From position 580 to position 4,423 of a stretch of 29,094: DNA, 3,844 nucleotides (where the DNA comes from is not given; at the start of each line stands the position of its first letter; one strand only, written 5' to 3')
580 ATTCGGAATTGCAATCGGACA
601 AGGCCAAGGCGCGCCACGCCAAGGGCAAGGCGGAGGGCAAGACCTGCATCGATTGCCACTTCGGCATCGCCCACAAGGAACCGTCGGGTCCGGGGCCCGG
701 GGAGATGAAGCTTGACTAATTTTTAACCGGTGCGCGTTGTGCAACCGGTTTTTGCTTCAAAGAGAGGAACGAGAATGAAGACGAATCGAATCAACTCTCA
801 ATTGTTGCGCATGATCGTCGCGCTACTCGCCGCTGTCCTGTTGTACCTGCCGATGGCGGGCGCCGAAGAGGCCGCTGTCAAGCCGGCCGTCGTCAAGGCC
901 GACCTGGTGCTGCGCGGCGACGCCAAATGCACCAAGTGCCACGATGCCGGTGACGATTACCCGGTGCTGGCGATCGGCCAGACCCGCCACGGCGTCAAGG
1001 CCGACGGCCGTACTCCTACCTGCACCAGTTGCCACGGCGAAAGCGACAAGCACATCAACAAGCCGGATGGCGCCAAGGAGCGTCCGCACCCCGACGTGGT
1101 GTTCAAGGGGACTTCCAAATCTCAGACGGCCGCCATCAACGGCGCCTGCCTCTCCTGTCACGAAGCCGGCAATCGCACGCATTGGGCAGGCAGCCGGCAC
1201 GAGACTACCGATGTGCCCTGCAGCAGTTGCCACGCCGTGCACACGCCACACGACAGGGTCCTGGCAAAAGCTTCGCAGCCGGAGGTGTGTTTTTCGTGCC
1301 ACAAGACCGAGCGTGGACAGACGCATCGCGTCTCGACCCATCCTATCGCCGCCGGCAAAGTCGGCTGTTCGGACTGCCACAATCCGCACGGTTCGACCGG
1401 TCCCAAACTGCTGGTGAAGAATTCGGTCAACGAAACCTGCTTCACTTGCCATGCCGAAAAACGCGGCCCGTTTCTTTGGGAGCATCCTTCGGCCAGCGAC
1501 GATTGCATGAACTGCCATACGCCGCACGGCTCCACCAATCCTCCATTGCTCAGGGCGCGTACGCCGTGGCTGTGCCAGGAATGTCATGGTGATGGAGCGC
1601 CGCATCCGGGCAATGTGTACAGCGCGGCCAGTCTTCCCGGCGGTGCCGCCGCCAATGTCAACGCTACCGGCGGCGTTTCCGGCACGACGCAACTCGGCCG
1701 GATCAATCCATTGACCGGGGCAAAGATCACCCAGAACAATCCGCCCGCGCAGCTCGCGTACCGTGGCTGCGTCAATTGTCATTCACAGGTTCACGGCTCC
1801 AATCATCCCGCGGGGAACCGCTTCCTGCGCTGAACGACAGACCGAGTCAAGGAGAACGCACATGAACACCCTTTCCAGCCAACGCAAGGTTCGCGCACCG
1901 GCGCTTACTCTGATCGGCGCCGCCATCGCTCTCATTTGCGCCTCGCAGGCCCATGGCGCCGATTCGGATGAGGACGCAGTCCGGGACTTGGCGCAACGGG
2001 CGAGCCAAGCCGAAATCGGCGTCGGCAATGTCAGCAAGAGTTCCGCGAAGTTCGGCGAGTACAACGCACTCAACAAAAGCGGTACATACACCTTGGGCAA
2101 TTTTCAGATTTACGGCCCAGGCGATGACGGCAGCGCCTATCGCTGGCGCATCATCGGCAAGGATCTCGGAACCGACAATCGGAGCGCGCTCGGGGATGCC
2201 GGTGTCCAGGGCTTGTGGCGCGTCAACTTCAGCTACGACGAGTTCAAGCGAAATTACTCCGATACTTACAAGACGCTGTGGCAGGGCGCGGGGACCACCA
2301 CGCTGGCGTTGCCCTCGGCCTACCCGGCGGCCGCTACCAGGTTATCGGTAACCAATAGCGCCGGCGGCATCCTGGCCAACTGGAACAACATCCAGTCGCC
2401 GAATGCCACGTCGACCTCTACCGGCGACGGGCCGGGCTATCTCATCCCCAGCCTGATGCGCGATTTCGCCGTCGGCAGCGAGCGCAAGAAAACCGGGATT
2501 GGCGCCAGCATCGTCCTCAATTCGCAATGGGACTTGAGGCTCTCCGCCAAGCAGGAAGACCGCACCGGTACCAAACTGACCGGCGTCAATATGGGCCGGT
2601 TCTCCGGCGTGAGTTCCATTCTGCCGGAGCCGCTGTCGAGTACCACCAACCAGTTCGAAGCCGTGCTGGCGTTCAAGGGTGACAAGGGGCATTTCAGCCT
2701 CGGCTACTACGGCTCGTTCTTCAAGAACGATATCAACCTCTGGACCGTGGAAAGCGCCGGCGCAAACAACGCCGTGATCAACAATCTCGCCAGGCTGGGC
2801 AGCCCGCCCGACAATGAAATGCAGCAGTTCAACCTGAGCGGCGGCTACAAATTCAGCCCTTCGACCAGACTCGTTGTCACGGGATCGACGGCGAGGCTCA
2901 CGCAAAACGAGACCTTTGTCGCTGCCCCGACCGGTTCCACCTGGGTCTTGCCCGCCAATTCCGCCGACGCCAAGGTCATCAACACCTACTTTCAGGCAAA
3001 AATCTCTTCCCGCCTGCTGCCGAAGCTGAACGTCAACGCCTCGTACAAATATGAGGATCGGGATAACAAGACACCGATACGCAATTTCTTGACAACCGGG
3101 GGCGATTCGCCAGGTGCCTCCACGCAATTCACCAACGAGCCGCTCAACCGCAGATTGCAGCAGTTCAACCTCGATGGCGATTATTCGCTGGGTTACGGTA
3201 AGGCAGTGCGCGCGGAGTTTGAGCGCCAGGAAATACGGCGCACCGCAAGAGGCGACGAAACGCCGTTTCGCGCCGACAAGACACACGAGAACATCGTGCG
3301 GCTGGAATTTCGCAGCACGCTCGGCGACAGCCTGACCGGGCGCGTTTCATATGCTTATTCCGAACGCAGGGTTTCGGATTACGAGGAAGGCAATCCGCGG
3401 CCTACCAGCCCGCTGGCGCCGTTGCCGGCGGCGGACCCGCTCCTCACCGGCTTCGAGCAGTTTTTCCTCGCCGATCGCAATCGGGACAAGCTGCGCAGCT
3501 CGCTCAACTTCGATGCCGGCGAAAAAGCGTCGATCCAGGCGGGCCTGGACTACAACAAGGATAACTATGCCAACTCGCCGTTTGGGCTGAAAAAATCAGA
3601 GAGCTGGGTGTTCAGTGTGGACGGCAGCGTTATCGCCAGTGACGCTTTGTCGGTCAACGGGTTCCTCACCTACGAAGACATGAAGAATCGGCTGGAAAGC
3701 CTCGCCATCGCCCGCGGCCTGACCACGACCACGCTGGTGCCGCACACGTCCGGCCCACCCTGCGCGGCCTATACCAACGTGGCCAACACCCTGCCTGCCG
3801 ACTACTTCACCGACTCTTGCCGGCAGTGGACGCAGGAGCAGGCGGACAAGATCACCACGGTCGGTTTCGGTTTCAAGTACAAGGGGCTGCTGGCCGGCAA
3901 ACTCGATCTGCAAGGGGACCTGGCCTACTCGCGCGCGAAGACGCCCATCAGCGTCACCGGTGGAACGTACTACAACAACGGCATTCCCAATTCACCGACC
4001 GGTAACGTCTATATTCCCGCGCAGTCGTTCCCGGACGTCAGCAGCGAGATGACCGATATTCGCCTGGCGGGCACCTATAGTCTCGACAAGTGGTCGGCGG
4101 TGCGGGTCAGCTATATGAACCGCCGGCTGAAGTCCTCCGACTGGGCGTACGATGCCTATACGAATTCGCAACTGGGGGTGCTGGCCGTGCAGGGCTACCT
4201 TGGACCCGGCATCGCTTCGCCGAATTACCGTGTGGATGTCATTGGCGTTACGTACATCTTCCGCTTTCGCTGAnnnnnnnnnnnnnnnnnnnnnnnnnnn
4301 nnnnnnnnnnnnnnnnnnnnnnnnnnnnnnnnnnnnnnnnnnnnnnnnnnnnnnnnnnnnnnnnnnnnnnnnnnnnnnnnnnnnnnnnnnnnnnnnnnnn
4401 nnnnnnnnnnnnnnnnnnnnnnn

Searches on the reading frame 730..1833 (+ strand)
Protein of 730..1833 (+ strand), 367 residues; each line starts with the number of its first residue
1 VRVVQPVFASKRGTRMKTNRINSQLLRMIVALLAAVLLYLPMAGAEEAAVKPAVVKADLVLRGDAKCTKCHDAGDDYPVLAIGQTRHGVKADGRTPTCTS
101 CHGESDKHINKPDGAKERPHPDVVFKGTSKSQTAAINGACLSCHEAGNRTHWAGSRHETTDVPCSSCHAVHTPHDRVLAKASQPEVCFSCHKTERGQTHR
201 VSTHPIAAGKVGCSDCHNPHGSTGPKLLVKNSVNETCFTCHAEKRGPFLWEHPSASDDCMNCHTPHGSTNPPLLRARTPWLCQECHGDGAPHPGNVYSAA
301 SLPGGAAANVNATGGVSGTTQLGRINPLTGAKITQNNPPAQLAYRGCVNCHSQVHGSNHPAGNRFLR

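Call 6: search_protein_families(library=pfam, proteins=[window:730-1833:+], max_evalue=0.01)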
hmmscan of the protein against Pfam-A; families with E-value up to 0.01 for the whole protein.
window:730-1833:+ (367 aa): 6 families
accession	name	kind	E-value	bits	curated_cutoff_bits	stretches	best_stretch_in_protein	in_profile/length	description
PF09699.15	Paired_CXXCH_1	-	4.4e-35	119.5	20.6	3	204-245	1-40/41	Doubled CXXCH motif (Paired_CXXCH_1)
PF22678.1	Cytochrom_c_NrfB-like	-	5e-15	56.2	27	2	98-179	1-76/89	Cytochrome c-type protein NrfB-like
PF14537.11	Cytochrom_c3_2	-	1.6e-10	41.8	25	1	157-241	2-78/79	Cytochrome c3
PF14522.11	Cytochrome_C7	-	2.4e-10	40.5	24.8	1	208-264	11-67/67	Cytochrome c7 and related cytochrome c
PF22113.1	Mtrc-MtrF_II-IV_dom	-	1.1e-05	25.4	30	0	64-222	6-168/176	Outer membrane cytochrome MtrC/MtrF-like, domains II/IV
PF03264.19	Cytochrom_NNT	-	0.00015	22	24.1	0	66-103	38-73/174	NapC/NirT cytochrome c family, N-terminal region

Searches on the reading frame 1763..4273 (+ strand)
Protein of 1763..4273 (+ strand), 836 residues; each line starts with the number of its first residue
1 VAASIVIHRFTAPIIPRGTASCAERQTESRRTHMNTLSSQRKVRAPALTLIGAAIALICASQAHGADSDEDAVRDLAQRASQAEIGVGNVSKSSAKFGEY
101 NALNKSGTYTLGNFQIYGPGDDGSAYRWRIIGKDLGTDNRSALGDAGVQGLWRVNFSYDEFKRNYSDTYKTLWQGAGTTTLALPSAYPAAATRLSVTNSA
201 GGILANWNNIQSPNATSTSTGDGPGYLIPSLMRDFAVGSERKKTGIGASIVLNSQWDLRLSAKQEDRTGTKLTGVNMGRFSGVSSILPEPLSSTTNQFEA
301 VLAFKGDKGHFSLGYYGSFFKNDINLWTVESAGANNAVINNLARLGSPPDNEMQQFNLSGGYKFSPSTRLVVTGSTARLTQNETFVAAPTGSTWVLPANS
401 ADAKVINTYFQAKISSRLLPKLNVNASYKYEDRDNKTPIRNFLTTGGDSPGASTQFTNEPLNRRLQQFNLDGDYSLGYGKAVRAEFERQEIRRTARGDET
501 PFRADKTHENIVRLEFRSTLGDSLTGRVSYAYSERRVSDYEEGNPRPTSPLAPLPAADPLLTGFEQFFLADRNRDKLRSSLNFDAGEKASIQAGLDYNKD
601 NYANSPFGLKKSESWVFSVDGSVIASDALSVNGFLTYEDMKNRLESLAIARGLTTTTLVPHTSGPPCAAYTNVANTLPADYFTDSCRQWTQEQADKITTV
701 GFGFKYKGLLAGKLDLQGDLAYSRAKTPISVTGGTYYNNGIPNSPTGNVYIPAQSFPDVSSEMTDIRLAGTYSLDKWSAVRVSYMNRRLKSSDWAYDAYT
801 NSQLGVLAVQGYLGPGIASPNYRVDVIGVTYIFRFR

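Call 6: search_protein_families(library=pfam, proteins=[window:1763-4273:+], max_evalue=0.01)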
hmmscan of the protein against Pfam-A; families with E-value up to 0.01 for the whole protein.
window:1763-4273:+ (836 aa): 2 families
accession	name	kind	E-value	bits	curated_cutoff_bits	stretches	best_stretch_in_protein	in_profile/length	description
PF11854.14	MtrB_PioB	-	1.9e-134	450.1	23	1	92-835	4-635/635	Putative outer membrane beta-barrel porin, MtrB/PioB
PF14052.12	Caps_assemb_Wzi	-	0.00046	19.7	30.1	0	343-436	302-381/392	Capsule assembly protein Wzi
